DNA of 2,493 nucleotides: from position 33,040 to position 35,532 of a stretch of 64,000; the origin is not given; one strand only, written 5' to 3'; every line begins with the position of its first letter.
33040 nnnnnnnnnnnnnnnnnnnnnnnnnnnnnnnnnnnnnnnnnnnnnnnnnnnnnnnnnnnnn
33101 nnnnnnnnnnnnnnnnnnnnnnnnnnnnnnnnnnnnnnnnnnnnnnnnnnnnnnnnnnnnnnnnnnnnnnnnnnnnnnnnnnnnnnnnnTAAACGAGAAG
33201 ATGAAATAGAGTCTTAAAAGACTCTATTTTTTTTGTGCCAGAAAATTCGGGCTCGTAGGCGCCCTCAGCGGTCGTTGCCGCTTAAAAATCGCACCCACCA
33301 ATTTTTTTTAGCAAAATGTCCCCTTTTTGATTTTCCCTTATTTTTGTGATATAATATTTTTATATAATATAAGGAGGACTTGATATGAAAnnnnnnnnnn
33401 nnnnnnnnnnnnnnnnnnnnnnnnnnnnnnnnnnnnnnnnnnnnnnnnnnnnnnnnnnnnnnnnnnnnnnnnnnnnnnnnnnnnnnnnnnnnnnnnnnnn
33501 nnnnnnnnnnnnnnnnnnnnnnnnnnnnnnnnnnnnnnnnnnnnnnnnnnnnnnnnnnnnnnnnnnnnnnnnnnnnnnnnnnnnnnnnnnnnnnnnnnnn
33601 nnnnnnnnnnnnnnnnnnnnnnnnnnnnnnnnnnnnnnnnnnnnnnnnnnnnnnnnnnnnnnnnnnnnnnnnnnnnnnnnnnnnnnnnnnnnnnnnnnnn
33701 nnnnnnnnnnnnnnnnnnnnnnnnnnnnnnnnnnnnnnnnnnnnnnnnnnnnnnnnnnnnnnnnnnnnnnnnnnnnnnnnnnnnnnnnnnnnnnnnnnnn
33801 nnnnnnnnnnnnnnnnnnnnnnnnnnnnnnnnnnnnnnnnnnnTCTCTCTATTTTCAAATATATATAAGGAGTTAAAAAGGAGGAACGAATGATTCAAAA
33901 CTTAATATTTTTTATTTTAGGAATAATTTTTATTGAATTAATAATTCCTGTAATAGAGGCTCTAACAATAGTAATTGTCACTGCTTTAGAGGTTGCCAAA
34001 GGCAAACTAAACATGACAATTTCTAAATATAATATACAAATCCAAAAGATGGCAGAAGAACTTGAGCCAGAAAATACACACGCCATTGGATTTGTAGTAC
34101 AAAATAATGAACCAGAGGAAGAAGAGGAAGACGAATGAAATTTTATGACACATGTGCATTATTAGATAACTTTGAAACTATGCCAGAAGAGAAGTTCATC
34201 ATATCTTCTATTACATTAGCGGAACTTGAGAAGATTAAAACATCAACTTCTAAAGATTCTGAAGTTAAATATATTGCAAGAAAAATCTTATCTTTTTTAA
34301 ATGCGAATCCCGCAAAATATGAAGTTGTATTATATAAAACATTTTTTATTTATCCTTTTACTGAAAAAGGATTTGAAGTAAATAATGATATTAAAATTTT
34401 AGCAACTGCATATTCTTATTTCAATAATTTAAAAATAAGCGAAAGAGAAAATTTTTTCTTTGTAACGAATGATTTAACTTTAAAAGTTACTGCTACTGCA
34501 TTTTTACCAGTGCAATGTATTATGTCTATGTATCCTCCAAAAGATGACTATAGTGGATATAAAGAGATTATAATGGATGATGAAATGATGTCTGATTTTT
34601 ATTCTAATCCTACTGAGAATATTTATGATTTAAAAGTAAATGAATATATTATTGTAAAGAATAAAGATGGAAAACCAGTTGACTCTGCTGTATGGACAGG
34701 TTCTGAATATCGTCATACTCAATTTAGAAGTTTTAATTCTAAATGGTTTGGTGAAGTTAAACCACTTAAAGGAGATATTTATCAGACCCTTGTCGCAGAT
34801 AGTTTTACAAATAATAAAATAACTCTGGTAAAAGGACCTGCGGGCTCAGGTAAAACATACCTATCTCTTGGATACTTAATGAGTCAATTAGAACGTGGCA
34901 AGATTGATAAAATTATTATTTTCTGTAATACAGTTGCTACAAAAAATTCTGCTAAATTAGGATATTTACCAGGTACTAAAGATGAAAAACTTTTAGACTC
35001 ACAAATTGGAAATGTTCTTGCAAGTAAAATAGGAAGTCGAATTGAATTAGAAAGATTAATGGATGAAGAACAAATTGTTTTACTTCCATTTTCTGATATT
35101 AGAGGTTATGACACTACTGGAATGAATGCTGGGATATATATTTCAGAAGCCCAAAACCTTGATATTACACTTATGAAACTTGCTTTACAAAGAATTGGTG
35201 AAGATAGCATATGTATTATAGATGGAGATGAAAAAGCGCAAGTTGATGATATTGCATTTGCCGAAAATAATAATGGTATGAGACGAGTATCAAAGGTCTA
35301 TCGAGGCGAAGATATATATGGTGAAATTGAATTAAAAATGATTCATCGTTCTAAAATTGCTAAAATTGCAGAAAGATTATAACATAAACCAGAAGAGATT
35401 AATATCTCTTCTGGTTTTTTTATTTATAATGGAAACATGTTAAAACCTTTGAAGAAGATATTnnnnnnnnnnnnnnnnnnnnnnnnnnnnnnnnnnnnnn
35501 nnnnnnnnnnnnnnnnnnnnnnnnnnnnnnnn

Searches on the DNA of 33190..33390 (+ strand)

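Call 24: search_dna_similar(query=window:33232-33322:+, collection=phages, mode=distant, max_evalue=10)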
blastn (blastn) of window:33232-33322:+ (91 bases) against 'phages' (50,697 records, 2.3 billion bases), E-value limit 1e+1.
Records with a match: 86; places in all: 86; records where one place covers at least 80% of the query: 0.
Best place of each record, by identity: 95-99% 6; 80-90% 80.
By first word of the organism name: Salmonella 73; Enterobacteria 5; Listeria 5; Enterobacter 1; Achromobacter 1; Phage 1.
By host as written in the record: Salmonella enterica 13; Salmonella sp. 10; Salmonella enterica subsp. enterica serovar Typhimurium 9; - 7; Salmonella enteritidis 6; Salmonella enterica serovar Typhimurium 4; Salmonella enterica subsp. enterica 4; Salmonella typhimurium 4; and 23 more.
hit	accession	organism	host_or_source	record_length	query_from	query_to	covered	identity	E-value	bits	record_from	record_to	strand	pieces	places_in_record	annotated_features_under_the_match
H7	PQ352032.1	Enterobacter phage phiT5282EW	Enterobacter sp.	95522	6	40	38%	84.2%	3e+0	37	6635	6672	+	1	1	hypothetical protein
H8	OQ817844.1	Achromobacter phage SE2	Achromobacter sp.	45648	15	46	35%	87.5%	1e+1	34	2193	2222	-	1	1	hypothetical protein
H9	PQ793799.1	Salmonella phage As3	Salmonella enterica subsp. enterica ...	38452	32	57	29%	88.5%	1e+1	35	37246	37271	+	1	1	tailspike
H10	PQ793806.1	Salmonella phage As1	Salmonella enterica subsp. enterica ...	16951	32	57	29%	88.5%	1e+1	35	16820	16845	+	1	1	tailspike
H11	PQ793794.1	Salmonella phage As3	Salmonella enterica subsp. enterica ...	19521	32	57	29%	88.5%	1e+1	35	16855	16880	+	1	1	tailspike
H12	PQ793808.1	Salmonella phage As1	Salmonella enterica subsp. enterica ...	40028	32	57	29%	88.5%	1e+1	35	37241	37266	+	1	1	tailspike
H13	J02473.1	Salmonella phage P22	-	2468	32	57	29%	88.5%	1e+1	35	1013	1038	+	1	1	record has no annotation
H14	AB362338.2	Salmonella phage P22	Salmonella enterica subsp. enterica ...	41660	32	57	29%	88.5%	1e+1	35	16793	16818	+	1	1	9: tailspike protein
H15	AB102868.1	Enterobacteria phage ST104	Salmonella typhimurium DT104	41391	32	57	29%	88.5%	1e+1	35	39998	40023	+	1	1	9: 9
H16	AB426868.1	Salmonella phage P22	Salmonella enterica subsp. enterica ...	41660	32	57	29%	88.5%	1e+1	35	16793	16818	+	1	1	9: tailspike protein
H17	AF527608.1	Salmonella phage P22-pbi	Salmonella enteria serovar typhimurium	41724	32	57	29%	88.5%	1e+1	35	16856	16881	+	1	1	9: tailspike protein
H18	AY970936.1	Salmonella phage A1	Salmonella enterica serovar Typhimurium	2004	32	57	29%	88.5%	1e+1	35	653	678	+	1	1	tail protein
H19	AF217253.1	Salmonella phage P22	-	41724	32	57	29%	88.5%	1e+1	35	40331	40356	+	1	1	9: endorhamnosidase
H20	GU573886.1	Salmonella phage ST160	Salmonella enterica serovar Typhimurium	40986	32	57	29%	88.5%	1e+1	35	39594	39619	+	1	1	gp9: Gp9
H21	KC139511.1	Salmonella phage FSL SP-101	Salmonella enterica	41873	32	57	29%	88.5%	1e+1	35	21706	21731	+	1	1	tail fiber protein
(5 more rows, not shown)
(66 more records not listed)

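Call 47: search_rna_families(source=window, start=33190, end=33390, threshold=evalue, max_evalue=10)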
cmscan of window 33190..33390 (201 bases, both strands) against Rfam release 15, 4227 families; matches with E-value up to 10: 14.
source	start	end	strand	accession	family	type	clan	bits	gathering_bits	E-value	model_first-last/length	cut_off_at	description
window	33205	33237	+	RF04319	BTncRNA_FopS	Gene; sRNA;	-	16.4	56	2.4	38-71/71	no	Bacteroidetes FopS (family of paralogous sRNAs)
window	33205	33228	+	RF00999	mir-924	Gene; miRNA;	-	14.8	70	1.7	1-51/51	no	mir-924 microRNA precursor family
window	33205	33228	-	RF00999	mir-924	Gene; miRNA;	-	14.6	70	1.9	1-51/51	no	mir-924 microRNA precursor family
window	33217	33390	-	RF02157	NPPA-AS1_2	Gene; lncRNA;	-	14.6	60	3.3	1-150/150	no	NPPA antisense RNA 1 conserved region 2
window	33190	33233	+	RF01859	Phe_leader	Cis-reg; leader;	-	13.9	55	6.8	76-125/125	5'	Phenylalanine leader peptide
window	33265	33282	-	RF01074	RF_site1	Cis-reg; frameshift_element;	-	13.5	40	4.1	13-30/40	no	Putative RNA-dependent RNA polymerase ribosomal frameshift site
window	33268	33291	+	RF01107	SBRMV1_UPD-PKf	Cis-reg;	-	13.4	39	6.3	1-27/27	no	Pseudoknot of upstream pseudoknot domain (UPD) of the 3'UTR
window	33190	33240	+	RF02058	STnc400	Gene;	-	12.6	80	5.8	75-125/125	5'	Gammaproteobacterial sRNA STnc400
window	33208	33282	-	RF00035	OxyS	Gene; sRNA;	-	12.5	75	2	1-110/110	no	OxyS RNA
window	33190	33243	-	RF01819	RsaD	Gene; sRNA;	-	12.5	50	5.4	1-58/189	3'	RNA Staph. aureus D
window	33226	33279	+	RF02228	sX9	Gene; sRNA;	-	11.8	44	6.6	1-76/76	no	Xanthomonas sRNA sX9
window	33196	33390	-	RF02637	EF0408_EF0409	Gene; sRNA;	-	9.9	440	1.6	225-412/412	5'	Enterococcus sRNA EF0408_EF0409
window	33202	33248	-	RF02922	RAGATH-32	Cis-reg;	-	9.1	41.8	9.7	33-78/78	no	RAGATH-32 RNA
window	33190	33364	-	RF01478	rli47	Gene; sRNA;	-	6.7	200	9.5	1-188/508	3'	Listeria sRNA rli47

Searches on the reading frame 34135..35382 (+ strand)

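Call 16: search_protein_families(library=pfam, proteins=[window:34135-35382:+], max_evalue=0.01)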
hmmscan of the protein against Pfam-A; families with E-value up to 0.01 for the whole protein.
window:34135-35382:+ (415 aa): 6 families
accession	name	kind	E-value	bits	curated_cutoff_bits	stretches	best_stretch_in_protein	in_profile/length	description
PF02562.22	PhoH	-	1.7e-27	96.7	27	1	217-408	9-196/205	PhoH-like protein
PF13638.12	PIN_4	-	4.8e-09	37.1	21.9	1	5-122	4-123/132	PIN domain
PF04851.21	ResIII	-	0.00061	20.2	22.5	1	222-287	18-83/164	Type III restriction enzyme, res subunit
PF06745.19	ATPase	-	0.00061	19.7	26.6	1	221-255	13-48/231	KaiC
PF13245.12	AAA_19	-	0.0019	18.8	25.1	1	222-366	6-126/134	AAA domain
PF12775.13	AAA_7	-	0.0091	16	25.8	0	216-271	22-76/181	P-loop containing dynein motor region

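Call 17: search_protein_families(library=phrogs, proteins=[window:34135-35382:+], max_evalue=0.001)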
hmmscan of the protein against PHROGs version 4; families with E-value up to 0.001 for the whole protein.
window:34135-35382:+ (415 aa): 4 families
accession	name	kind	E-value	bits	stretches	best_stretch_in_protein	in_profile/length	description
phrog_2765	-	other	1.4e-71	242.7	1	3-414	6-441/443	PhoH-like phosphate starvation-inducible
phrog_170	-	other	2.5e-31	110.3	1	193-410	58-271/323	PhoH-like phosphate starvation-inducible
phrog_325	-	DNA, RNA and nucleotide metabolism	0.00058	19.2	1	42-243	306-506/986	Dda-like helicase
phrog_2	-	head and packaging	0.00065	19.5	1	205-354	259-388/807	terminase large subunit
